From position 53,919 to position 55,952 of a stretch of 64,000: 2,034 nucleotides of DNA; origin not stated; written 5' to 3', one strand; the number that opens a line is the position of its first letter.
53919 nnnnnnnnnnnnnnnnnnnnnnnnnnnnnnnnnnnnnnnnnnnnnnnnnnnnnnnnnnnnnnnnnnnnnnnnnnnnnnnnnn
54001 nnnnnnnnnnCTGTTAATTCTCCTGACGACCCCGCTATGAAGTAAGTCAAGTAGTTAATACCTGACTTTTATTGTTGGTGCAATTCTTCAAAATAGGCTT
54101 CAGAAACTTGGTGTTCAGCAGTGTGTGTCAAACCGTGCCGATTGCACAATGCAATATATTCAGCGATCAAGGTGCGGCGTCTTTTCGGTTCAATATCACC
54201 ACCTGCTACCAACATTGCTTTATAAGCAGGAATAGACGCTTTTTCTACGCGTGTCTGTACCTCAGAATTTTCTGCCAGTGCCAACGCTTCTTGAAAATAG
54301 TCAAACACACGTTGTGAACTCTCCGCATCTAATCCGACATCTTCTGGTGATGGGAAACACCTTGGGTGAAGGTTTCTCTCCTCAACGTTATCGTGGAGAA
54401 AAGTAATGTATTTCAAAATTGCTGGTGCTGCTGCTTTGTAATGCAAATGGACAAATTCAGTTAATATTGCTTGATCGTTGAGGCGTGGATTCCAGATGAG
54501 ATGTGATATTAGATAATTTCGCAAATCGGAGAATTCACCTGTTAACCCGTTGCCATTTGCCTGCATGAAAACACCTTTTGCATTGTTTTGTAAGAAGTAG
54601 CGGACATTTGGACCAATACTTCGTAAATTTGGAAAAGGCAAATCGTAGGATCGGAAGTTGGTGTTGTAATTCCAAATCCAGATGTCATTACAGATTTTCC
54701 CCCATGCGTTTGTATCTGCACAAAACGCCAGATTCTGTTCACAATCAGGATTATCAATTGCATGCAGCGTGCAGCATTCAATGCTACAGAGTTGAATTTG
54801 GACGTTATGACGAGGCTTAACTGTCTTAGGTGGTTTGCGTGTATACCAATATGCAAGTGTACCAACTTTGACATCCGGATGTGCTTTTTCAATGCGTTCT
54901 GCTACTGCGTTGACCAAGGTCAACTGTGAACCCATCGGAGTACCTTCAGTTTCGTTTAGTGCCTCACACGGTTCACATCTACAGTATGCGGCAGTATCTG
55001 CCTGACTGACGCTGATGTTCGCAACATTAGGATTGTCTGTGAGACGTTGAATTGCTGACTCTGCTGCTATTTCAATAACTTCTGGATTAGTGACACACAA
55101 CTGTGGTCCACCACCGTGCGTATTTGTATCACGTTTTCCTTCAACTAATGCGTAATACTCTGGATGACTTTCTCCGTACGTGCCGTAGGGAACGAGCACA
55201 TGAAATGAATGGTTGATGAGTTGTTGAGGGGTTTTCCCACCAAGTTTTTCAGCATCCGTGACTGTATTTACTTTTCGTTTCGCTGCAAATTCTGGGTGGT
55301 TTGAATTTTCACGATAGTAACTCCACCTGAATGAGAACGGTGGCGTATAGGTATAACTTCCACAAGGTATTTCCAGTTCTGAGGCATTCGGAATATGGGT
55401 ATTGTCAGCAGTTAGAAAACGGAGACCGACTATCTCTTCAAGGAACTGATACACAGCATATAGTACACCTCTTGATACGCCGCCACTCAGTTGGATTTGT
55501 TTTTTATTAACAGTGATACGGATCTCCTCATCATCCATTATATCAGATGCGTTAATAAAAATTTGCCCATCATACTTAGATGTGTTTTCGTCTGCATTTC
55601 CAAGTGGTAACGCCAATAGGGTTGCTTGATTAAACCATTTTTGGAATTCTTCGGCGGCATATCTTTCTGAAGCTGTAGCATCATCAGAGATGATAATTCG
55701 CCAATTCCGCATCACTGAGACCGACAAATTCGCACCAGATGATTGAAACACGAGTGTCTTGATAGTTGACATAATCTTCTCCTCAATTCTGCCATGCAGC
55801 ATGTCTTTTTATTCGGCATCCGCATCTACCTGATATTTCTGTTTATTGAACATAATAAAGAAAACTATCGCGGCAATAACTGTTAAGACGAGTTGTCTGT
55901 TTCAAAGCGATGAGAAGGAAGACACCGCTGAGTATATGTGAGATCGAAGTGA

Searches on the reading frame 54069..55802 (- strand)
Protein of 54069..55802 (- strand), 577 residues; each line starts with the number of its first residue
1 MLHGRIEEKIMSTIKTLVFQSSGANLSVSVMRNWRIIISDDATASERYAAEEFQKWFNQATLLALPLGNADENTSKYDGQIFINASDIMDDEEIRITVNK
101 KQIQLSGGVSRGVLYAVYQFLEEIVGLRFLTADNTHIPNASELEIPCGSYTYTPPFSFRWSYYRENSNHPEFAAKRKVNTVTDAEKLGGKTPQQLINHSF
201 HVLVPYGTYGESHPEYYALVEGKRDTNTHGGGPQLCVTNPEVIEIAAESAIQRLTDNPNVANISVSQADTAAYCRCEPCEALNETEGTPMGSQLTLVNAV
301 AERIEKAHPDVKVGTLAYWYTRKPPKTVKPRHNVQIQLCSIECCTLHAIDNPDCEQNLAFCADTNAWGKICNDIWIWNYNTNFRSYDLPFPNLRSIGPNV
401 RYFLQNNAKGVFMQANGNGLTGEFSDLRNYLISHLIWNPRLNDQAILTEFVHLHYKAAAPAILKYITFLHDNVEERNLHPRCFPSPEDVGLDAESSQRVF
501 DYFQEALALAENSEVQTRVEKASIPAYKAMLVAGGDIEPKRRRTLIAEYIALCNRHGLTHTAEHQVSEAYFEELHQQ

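Call 24: search_protein_families(library=pfam, proteins=[window:54069-55802:-], max_evalue=0.00001)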
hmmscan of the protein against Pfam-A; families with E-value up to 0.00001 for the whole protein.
window:54069-55802:- (577 aa): 1 family
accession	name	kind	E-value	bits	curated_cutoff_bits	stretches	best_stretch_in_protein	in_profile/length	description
PF16126.11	DUF4838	-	5.8e-90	302.2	26.6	1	129-466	1-324/325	Domain of unknown function (DUF4838)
